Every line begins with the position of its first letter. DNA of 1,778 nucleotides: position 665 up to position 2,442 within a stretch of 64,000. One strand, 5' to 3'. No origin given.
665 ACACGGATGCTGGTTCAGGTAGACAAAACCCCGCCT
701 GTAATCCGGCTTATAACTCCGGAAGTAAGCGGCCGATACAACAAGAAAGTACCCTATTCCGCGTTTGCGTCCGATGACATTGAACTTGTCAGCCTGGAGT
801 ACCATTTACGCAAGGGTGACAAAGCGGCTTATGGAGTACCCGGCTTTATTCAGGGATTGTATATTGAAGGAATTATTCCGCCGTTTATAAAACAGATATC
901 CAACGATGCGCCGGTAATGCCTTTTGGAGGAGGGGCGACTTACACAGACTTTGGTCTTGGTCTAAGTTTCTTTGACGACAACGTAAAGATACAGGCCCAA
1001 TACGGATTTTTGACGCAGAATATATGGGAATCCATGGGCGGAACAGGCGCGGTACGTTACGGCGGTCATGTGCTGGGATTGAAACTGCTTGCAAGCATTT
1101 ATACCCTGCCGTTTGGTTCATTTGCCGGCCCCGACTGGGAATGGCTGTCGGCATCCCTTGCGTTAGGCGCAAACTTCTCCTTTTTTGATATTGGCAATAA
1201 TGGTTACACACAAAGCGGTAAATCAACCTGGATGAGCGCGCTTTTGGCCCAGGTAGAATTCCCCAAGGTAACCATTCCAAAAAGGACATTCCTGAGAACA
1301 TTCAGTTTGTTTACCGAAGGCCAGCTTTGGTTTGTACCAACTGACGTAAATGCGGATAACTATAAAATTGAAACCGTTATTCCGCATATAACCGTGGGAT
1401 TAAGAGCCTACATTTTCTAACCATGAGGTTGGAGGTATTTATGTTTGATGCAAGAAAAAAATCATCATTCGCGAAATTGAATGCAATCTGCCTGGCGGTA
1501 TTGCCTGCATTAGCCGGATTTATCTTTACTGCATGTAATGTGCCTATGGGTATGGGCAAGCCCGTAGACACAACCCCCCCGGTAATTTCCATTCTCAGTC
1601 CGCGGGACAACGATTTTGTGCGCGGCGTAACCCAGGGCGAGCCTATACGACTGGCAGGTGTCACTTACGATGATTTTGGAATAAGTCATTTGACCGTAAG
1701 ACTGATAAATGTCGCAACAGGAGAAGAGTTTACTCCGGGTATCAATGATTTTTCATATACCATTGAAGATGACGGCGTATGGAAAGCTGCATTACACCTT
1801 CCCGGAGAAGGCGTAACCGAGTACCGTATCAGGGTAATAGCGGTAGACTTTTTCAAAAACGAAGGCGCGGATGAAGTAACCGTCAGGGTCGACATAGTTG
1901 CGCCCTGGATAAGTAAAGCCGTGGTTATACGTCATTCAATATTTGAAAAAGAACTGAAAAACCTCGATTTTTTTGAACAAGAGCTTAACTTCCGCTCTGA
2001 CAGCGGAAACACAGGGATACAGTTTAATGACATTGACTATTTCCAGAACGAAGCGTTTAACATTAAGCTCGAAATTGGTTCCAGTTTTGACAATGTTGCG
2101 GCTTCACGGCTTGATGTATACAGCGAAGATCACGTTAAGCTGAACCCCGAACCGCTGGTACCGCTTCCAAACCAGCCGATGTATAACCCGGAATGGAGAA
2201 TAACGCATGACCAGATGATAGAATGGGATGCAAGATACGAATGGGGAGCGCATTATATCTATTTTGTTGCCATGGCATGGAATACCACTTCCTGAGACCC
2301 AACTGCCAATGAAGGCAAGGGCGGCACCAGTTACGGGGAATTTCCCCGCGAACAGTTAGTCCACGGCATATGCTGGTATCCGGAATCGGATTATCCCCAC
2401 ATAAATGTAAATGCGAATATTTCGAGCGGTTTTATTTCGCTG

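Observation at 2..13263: Candidate undescribed spirochaete surface apparatus: Ig-stalk barrel plus two giant paralogous Ig-repeat lipoproteins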

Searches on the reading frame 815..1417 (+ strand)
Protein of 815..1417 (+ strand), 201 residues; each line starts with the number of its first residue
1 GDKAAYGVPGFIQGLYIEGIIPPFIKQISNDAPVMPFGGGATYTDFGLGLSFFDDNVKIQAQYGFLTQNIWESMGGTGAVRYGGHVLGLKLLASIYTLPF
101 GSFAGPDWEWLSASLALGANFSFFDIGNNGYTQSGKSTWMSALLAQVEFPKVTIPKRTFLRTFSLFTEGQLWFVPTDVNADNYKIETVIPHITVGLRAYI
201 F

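Call 47: search_protein_families(library=pfam, proteins=[window:815-1417:+], max_evalue=10)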
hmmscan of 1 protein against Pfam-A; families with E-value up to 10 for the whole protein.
seq(201 aa): 1 family
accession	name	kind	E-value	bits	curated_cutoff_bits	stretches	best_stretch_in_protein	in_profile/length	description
PF16913.11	PUNUT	-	0.031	14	30.6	1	131-159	25-53/321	Purine nucleobase transmembrane transport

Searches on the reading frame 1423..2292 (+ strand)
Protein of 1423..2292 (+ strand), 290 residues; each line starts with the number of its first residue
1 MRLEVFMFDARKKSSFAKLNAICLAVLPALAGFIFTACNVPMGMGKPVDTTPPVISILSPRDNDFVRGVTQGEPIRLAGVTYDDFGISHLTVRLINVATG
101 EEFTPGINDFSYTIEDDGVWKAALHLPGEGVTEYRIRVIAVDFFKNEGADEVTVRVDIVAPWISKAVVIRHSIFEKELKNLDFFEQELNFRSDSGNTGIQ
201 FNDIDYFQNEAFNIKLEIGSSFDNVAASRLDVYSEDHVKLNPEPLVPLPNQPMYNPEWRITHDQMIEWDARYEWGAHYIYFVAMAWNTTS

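Call 7: search_protein_families(library=pfam, proteins=[window:1423-2292:+], max_evalue=0.1)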
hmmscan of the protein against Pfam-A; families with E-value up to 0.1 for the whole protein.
window:1423-2292:+ (290 aa): 1 family
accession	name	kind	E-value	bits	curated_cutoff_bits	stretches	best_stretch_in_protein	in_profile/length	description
PF17957.7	Big_7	-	0.061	14.4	24.1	0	53-104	1-49/70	Bacterial Ig domain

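Call 9: search_protein_families(library=ncbifam, proteins=[window:1423-2292:+], max_evalue=0.1)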
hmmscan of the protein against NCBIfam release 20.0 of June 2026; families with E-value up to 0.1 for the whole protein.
window:1423-2292:+ (290 aa): 0 families
